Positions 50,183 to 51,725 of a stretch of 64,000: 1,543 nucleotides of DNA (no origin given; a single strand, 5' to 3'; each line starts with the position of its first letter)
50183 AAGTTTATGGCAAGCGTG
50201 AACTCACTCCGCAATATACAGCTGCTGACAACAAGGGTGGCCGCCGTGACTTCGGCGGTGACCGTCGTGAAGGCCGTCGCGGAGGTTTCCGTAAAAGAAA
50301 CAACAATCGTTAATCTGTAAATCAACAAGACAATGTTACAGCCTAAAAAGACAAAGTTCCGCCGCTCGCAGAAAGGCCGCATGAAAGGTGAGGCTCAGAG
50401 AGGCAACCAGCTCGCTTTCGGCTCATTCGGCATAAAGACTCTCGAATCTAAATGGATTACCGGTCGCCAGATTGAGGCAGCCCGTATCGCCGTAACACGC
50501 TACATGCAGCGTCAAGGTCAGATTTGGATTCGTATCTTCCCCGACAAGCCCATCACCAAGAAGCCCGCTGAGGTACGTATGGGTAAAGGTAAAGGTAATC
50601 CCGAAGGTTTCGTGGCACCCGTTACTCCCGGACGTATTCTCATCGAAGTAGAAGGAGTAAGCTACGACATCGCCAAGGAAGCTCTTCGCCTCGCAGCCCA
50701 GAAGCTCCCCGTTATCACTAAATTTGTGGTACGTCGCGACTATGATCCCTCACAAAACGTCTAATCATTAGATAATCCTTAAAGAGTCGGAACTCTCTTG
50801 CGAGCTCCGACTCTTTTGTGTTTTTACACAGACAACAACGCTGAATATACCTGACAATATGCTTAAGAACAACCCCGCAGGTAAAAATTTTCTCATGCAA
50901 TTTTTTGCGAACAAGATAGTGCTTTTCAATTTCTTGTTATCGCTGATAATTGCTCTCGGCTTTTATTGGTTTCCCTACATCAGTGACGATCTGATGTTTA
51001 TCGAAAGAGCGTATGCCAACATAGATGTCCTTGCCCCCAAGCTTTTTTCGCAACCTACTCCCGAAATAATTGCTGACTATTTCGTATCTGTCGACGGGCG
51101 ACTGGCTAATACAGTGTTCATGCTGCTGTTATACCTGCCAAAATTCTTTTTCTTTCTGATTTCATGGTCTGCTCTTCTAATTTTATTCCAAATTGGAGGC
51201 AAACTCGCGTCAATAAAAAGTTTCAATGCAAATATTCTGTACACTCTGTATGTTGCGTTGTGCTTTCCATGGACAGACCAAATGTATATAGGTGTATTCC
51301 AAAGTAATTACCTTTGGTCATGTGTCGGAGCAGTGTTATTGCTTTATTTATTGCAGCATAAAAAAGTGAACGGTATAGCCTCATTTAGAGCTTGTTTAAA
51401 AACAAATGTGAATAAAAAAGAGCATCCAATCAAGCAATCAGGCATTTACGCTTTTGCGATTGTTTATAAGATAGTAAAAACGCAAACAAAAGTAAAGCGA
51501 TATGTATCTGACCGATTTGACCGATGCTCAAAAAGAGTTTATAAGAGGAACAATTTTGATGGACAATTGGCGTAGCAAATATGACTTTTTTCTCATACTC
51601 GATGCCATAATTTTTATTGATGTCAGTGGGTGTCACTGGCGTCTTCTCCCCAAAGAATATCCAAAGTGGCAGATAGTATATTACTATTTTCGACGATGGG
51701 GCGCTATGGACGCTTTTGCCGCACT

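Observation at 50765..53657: S10 ribosomal operon cut in two between rplP and rpmC by a terminator, a foreign membrane gene and a new promoter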

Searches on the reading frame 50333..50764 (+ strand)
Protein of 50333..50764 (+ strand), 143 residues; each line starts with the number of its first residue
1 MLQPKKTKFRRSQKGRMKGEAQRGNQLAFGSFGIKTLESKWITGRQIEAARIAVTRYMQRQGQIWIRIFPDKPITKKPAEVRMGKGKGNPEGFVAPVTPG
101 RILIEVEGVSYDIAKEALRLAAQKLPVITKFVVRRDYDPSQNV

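Call 5: search_protein_families(library=pfam, proteins=[window:50333-50764:+], max_evalue=0.01)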
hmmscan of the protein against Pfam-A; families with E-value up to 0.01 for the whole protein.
window:50333-50764:+ (143 aa): 1 family
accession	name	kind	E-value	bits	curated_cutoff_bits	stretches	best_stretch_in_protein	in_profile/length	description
PF00252.24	Ribosomal_L16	-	6.8e-54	181.8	27.9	1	4-132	1-132/132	Ribosomal protein L16p/L10e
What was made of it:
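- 50333..50764 (+): rplP (ribosomal protein L16), last gene of the upstream transcription unit. Pfam Ribosomal_L16, E 6.8e-54 (call 5).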

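Call 16: find_related_loci(query=window:50333-50761:+, collection=genome_contigs, flank=5000)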
Query window:50333-50761:+ (143 aa) in genome_contigs; peptide patterns used: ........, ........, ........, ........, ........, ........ (x = any residue, [..] = any of these).
600 stretches matched a pattern (row limit reached: there are more); 594 encode a relative of the query (tblastn E <= 1e-3); the best 80 are kept; 80 distinct loci.
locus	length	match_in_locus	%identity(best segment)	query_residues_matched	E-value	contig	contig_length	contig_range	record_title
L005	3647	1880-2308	99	1-143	8e-93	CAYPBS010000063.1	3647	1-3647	MAG TPA_asm: uncultured Sangeribacter sp. isolate SRP199465_co2_397 genome assembly, contig: NODE_72786_length_3647_cov_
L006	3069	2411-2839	97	1-143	1e-92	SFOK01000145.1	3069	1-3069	MAG: Bacteroidales bacterium isolate W3P13.032 Contig14249, whole genome shotgun sequence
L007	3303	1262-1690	97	1-143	6e-92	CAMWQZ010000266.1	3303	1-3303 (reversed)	MAG TPA_asm: uncultured Bacteroidales bacterium isolate SRR14411280_bin.1_metawrap_v1.3_MAG genome assembly, contig: NOD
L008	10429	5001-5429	97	1-143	2e-90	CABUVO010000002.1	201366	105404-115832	MAG TPA_asm: uncultured Porphyromonadaceae bacterium isolate MGYG-HGUT-04430 genome assembly, contig: GUT_GENOME274362_2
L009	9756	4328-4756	96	1-143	3e-90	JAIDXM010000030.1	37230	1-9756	MAG: Muribaculaceae bacterium isolate SC0373_S3_6 SC0373_S3_6_contig_30, whole genome shotgun sequence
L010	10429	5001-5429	97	1-143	2e-90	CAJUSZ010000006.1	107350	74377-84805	MAG TPA_asm: uncultured Muribaculaceae bacterium isolate MGBC165885 genome assembly, contig: MGBC165885.6, whole genome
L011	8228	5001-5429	94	1-143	2e-89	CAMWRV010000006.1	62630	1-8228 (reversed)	MAG TPA_asm: uncultured Muribaculaceae bacterium isolate SRR14411248_bin.7_metawrap_v1.3_MAG genome assembly, contig: NO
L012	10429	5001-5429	96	1-143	1e-89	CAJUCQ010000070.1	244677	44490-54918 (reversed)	MAG TPA_asm: uncultured Muribaculaceae bacterium isolate MGBC117087 genome assembly, contig: MGBC117087.70, whole genome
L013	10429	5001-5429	95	1-143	4e-89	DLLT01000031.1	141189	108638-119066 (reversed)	MAG TPA_asm: Porphyromonadaceae bacterium UBA7555 UBA7555_contig_59, whole genome shotgun sequence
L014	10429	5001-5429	95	1-143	3e-89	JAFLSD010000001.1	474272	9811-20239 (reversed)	MAG: Paramuribaculum sp. isolate HAN018 Seq1, whole genome shotgun sequence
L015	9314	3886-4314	93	1-143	4e-89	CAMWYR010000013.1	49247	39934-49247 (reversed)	MAG TPA_asm: uncultured Muribaculaceae bacterium isolate SRR14411243_bin.7_metawrap_v1.3_MAG genome assembly, contig: NO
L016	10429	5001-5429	94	1-143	2e-89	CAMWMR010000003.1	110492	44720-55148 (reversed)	MAG TPA_asm: uncultured Porphyromonadaceae bacterium isolate SRR14411285_bin.6_metawrap_v1.3_MAG genome assembly, contig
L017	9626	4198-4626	94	1-143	9e-89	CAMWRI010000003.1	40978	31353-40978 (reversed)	MAG TPA_asm: uncultured Porphyromonadaceae bacterium isolate SRR14411253_bin.15_metawrap_v1.3_MAG genome assembly, conti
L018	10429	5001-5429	95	1-143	6e-89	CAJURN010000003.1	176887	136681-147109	MAG TPA_asm: uncultured Muribaculaceae bacterium isolate MGBC166434 genome assembly, contig: MGBC166434.3, whole genome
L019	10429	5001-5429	95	1-143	7e-89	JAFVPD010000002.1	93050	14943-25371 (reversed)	MAG: Muribaculaceae bacterium isolate RGIG5267 Sheep_Colon-1__c23, whole genome shotgun sequence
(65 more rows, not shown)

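Call 39: search_protein_families(library=ncbifam, proteins=[L005:2493-3485:+], max_evalue=0.01)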
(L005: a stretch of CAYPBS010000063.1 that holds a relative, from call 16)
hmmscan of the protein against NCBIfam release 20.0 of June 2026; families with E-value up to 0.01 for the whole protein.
L005:2493-3485:+ (330 aa): 0 families
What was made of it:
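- Tried and rejected: NCBIfam found nothing for the cargo or for the acyltransferase (call 39).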

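Call 62: find_encoding_contigs(protein=window:50333-50764:+, flank=5000, max_places=10)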
Protein window:50333-50764:+ (143 aa): 24 contigs read that carry it; 8 places shown.
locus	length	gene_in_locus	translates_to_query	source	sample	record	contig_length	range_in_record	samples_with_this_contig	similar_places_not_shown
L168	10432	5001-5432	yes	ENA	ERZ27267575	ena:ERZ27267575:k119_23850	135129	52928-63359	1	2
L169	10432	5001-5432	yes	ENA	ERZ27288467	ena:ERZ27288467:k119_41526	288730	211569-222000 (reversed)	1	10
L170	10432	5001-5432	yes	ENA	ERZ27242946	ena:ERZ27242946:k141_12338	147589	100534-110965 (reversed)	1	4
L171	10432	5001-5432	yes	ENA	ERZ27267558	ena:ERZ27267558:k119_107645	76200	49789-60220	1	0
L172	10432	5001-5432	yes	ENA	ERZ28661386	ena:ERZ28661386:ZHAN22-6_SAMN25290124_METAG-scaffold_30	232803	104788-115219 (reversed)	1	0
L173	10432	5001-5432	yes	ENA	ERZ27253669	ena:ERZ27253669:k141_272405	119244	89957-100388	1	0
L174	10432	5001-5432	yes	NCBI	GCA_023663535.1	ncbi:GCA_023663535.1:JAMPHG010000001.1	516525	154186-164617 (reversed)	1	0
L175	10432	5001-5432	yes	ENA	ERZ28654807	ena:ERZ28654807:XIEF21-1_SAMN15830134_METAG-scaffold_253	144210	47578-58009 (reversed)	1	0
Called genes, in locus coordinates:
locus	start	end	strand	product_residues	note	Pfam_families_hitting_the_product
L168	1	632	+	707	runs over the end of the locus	PF00009:GTP_EFTU, PF03144:GTP_EFTU_D2, PF22042:EF-G_D2, PF14492:EFG_III, PF16658:RF3_C (weak), PF03764:EFG_IV, PF00679:EFG_C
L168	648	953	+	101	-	PF00338:Ribosomal_S10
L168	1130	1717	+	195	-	PF00297:Ribosomal_L3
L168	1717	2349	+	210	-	PF00573:Ribosomal_L4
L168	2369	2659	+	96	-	PF00276:Ribosomal_L23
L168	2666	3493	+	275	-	PF00181:Ribosomal_L2_N, PF03947:Ribosomal_L2_C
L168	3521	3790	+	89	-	PF00203:Ribosomal_S19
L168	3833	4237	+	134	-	PF00237:Ribosomal_L22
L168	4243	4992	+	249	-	PF07650:KH_2, PF05316:VAR1 (weak), PF00189:Ribosomal_S3_C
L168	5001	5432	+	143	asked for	PF00252:Ribosomal_L16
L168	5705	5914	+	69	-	PF00831:Ribosomal_L29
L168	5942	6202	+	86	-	PF00366:Ribosomal_S17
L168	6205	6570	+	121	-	PF00238:Ribosomal_L14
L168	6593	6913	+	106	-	PF00467:KOW, PF17136:ribosomal_L24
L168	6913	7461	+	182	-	PF00281:Ribosomal_L5, PF00673:Ribosomal_L5_C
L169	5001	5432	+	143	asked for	PF00252:Ribosomal_L16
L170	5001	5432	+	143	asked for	PF00252:Ribosomal_L16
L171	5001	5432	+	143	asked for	PF00252:Ribosomal_L16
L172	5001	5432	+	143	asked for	PF00252:Ribosomal_L16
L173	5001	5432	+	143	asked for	PF00252:Ribosomal_L16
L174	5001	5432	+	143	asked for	PF00252:Ribosomal_L16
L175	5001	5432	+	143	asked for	PF00252:Ribosomal_L16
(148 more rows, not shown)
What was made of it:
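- Genomes with an L16 protein identical to the window's have cargo-free spacers of 62-381 bp (call 62).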

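Call 67: find_homologous_proteins(query=L005:2493-3485:+, max_evalue=1e-20)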
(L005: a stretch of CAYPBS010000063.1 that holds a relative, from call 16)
Query L005:2493-3485:+ (330 aa): 492 proteins with E <= 1e-20 among 4315 candidates; the best 120 are listed.
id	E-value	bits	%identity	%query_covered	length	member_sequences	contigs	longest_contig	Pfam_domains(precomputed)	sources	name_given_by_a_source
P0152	3.9e-200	683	100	95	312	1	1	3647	PF01757.29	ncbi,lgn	-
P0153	4.6e-173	594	80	100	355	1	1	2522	PF01757.29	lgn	-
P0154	2.7e-134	466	63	100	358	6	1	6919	PF01757.29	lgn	-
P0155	2.2e-126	440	59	100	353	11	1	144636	PF01757.29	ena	-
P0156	1.4e-112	395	77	69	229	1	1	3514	PF01757.29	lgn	-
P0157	5.3e-111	390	56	95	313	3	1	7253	PF01757.29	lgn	-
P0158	2.9e-110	387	54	100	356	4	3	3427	PF01757.29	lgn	-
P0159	8.2e-109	382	55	100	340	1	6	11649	PF01757.29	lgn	-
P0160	1.7e-108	381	53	100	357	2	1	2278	PF01757.29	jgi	jgi:surface polysaccharide O-acyltransferase-like enzyme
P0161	3.4e-108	380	53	100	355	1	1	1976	PF01757.29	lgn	-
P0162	2.1e-107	378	54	100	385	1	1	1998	PF01757.29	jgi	jgi:surface polysaccharide O-acyltransferase-like enzyme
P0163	1.0e-105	372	54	100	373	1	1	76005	PF01757.29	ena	-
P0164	3.7e-104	367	52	100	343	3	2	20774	PF01757.29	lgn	-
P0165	1.5e-103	365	55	93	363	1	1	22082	PF01757.29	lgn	-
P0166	6.4e-103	363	54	100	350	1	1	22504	PF01757.29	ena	-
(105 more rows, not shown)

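Call 68: find_encoding_contigs(protein=P0153, flank=5000, max_places=3)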
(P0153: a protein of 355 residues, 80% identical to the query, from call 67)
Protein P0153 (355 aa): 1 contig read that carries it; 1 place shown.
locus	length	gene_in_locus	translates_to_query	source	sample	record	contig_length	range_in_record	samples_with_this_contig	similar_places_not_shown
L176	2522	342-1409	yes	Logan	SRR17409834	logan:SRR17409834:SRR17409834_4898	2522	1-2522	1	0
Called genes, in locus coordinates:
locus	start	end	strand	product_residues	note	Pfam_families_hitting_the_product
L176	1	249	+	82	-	?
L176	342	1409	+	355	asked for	PF01757:Acyl_transf_3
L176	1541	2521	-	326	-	?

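Call 69: find_encoding_contigs(protein=P0154, flank=5000, max_places=3)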
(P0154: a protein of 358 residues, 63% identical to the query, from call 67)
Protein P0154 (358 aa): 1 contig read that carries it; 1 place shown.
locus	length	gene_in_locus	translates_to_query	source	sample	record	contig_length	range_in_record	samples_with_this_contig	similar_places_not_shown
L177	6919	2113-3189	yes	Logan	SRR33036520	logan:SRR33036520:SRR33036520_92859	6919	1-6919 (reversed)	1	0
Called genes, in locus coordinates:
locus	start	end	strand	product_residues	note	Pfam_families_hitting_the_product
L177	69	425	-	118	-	PF01245:Ribosomal_L19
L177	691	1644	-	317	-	-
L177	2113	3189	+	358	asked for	PF01757:Acyl_transf_3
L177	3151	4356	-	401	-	PF13477:Glyco_trans_4_2 (weak), PF13579:Glyco_trans_4_4, PF13439:Glyco_transf_4, PF20706:GT4-conflict (weak), PF00534:Glycos_transf_1, PF13692:Glyco_trans_1_4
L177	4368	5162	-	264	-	PF05704:Caps_synth, PF12919:TcdA_TcdB (faint), PF04488:Gly_transf_sug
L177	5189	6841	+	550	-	PF05681:Fumerase, PF05683:Fumerase_C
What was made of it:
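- A 63%-identical acyltransferase sits in an ordinary GT4/capsule locus (call 69).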

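Call 70: find_encoding_contigs(protein=P0155, flank=5000, max_places=3)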
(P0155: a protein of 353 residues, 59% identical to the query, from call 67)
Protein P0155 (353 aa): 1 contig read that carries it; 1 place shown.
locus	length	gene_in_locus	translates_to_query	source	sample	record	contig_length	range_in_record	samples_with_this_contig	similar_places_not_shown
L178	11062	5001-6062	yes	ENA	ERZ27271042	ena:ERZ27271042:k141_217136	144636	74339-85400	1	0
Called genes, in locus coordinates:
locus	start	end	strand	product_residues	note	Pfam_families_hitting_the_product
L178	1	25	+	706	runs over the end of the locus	PF00009:GTP_EFTU, PF03144:GTP_EFTU_D2, PF22042:EF-G_D2, PF14492:EFG_III, PF16658:RF3_C (weak), PF03764:EFG_IV, PF00679:EFG_C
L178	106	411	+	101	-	PF00338:Ribosomal_S10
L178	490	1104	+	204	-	PF00297:Ribosomal_L3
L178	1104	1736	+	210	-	PF00573:Ribosomal_L4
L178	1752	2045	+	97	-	PF00276:Ribosomal_L23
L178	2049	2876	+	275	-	PF00181:Ribosomal_L2_N, PF03947:Ribosomal_L2_C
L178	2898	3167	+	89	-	PF00203:Ribosomal_S19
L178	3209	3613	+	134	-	PF00237:Ribosomal_L22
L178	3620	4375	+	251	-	PF05316:VAR1 (faint), PF07650:KH_2, PF00189:Ribosomal_S3_C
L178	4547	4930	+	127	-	PF00252:Ribosomal_L16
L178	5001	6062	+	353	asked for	PF01757:Acyl_transf_3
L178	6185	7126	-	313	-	PF16119:DUF4835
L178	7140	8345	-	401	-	PF02441:Flavoprotein, PF04127:DFP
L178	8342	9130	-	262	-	PF00929:RNase_T, PF13482:RNase_H_2 (faint), PF20600:ExoX-like_C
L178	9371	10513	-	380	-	PF00712:DNA_pol3_beta, PF02767:DNA_pol3_beta_2, PF02768:DNA_pol3_beta_3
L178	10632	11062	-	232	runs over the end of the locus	PF00730:HhH-GPD, PF00633:HHH (weak)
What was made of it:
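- The acyltransferase has stayed immediately after the rplP terminator across 59-80% protein divergence (calls 67-70). The acyltransferase keeps this exact position across 59-80% protein divergence (calls 67-70).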

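Call 81: search_protein_families(library=phrogs, proteins=[P0153], max_evalue=0.001)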
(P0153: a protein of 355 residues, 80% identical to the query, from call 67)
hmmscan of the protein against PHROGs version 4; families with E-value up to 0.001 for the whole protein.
P0153 (355 aa): 1 family
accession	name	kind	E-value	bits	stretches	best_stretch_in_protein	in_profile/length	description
phrog_3333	-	other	5.4e-28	99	1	21-352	4-361/372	O-acetyltransferase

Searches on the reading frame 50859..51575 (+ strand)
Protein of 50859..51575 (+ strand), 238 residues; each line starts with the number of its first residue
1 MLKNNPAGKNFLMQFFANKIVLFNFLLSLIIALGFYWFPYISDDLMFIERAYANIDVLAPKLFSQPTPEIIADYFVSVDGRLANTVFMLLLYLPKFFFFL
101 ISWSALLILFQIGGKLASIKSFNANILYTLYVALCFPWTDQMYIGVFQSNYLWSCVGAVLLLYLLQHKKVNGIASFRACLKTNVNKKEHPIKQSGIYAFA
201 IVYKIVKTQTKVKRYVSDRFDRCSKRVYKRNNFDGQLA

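Call 5: search_protein_families(library=pfam, proteins=[window:50859-51575:+], max_evalue=0.01)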
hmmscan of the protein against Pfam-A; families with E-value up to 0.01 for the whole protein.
window:50859-51575:+ (238 aa): 0 families
